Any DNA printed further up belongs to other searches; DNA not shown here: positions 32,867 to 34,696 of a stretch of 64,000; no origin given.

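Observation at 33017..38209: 1730-aa ORF with a single C-terminal MoxR/dynein-like AAA+ module and about 1250 aa of unassigned upstream sequence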

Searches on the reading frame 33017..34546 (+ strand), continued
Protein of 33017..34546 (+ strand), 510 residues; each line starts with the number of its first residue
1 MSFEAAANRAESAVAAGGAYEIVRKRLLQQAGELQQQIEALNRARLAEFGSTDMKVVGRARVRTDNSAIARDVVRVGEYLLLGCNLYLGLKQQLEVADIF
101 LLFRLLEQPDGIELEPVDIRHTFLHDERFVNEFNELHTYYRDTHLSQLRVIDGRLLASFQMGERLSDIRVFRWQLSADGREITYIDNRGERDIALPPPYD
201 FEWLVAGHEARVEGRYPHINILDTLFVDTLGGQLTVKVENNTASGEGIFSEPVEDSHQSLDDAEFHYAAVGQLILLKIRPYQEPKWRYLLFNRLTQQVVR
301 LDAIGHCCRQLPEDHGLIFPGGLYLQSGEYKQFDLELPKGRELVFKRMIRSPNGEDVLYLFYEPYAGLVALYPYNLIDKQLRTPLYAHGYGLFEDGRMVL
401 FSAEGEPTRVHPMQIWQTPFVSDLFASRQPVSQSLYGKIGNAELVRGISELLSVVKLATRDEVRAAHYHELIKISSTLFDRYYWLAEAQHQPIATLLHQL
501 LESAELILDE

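Call 78: get_annotated_region(hit=H4, flank=7000)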
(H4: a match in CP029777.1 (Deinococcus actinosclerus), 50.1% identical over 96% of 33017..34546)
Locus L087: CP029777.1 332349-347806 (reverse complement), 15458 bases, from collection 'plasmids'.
description: Deinococcus actinosclerus strain SJTR plasmid unnamed3, complete sequence
organism: Deinococcus actinosclerus (NCBI taxid 1768108)
taxonomy: Bacteria; Deinococcota; Deinococci; Deinococcales; Deinococcaceae; Deinococcus; Deinococcus actinosclerus
host: -; source: mixed culture,wastewater; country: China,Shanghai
typing (MOB-suite, as given by PLSDB): non-mobilizable
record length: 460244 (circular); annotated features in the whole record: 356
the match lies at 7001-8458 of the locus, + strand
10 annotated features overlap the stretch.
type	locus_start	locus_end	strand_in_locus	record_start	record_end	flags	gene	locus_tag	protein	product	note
CDS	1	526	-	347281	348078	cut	modB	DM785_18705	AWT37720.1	molybdate ABC transporter permease subunit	-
CDS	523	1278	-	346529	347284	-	modA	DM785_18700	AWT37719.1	molybdate ABC transporter substrate-binding protein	-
CDS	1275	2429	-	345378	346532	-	-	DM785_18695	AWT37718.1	XRE family transcriptional regulator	-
CDS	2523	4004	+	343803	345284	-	-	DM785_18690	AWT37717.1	GGDEF domain-containing protein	-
CDS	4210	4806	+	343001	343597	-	-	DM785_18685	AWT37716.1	hypothetical protein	-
CDS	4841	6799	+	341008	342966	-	-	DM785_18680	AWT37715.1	hypothetical protein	-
CDS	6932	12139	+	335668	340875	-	-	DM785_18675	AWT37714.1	DNA repair protein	-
CDS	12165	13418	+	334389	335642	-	-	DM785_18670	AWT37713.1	glycerate kinase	-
CDS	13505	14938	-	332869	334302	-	-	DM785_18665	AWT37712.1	guanine permease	-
CDS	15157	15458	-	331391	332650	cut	-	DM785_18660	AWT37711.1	transcriptional regulator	-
